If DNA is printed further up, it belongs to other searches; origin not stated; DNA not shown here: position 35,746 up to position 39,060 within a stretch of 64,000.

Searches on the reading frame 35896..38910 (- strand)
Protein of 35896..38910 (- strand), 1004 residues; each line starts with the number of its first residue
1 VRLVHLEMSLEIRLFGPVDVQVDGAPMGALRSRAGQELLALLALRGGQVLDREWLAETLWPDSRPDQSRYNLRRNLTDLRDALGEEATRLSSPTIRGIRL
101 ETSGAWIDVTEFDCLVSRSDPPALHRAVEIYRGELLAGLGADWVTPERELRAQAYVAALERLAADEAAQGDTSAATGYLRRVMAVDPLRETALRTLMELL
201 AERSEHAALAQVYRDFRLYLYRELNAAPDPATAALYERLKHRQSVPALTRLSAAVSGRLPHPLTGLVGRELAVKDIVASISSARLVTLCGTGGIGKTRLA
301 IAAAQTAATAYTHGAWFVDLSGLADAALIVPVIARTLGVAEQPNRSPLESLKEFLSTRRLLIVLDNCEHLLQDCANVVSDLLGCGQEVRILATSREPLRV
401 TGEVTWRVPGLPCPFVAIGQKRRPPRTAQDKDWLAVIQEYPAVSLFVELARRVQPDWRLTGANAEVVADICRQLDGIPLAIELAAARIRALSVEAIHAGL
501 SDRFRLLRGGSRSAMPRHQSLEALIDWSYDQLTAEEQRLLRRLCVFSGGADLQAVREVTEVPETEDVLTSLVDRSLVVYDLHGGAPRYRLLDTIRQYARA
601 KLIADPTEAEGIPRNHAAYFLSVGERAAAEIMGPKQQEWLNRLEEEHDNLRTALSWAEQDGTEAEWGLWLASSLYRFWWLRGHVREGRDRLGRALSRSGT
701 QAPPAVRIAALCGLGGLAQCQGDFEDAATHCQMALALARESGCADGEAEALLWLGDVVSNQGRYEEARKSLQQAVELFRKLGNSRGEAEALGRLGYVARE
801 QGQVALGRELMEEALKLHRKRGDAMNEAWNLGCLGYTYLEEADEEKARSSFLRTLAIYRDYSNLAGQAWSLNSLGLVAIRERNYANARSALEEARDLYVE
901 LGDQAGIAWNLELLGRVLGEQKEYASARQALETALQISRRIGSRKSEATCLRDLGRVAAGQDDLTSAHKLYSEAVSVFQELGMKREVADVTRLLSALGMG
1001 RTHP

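Call 17: search_protein_families(library=pfam, proteins=[window:35896-38910:-], max_evalue=0.001)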
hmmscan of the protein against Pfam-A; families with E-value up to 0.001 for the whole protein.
window:35896-38910:- (1004 aa): 17 families
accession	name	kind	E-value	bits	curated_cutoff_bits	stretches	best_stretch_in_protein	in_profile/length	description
PF13424.12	TPR_12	-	3.1e-36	123.8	30.1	4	708-780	3-77/77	Tetratricopeptide repeat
PF07719.23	TPR_2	-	8.5e-22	75.9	27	1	748-779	1-32/34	Tetratricopeptide repeat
PF03704.23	BTAD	-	7e-15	56.1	22.1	1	124-239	29-145/146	Bacterial transcriptional activator domain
PF17874.7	TPR_MalT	-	2.4e-14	53.8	45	2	644-820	18-193/336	MalT-like TPR region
PF13374.12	TPR_10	-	2.8e-14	53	27.5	0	914-941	8-35/42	Tetratricopeptide repeat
PF00515.34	TPR_1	-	5.6e-12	45.4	27.8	0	748-778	1-31/34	Tetratricopeptide repeat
PF13181.12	TPR_8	-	3.5e-11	42.8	25.7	0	748-778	1-31/34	Tetratricopeptide repeat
PF13432.12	TPR_16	-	8.5e-08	33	32.7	2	755-817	4-60/65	Tetratricopeptide repeat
PF13401.12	AAA_22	-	8.3e-07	29.8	27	1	282-383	4-109/130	AAA domain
PF14559.12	TPR_19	-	5e-06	27.2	25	1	721-777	4-54/68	Tetratricopeptide repeat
PF00931.28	NB-ARC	-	9.2e-06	25.5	23.5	1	282-396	17-137/248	NB-ARC domain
PF14938.12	SNAP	-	1.4e-05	25.2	25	0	877-975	83-182/282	Soluble NSF attachment protein, SNAP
PF00486.34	Trans_reg_C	-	2.9e-05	24.5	26.2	1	36-86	11-60/77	Transcriptional regulatory protein, C terminal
PF13414.12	TPR_11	-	0.00032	20.8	26.8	0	760-777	6-23/42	TPR repeat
PF13174.12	TPR_6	-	0.0005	21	26.3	0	749-778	1-30/33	Tetratricopeptide repeat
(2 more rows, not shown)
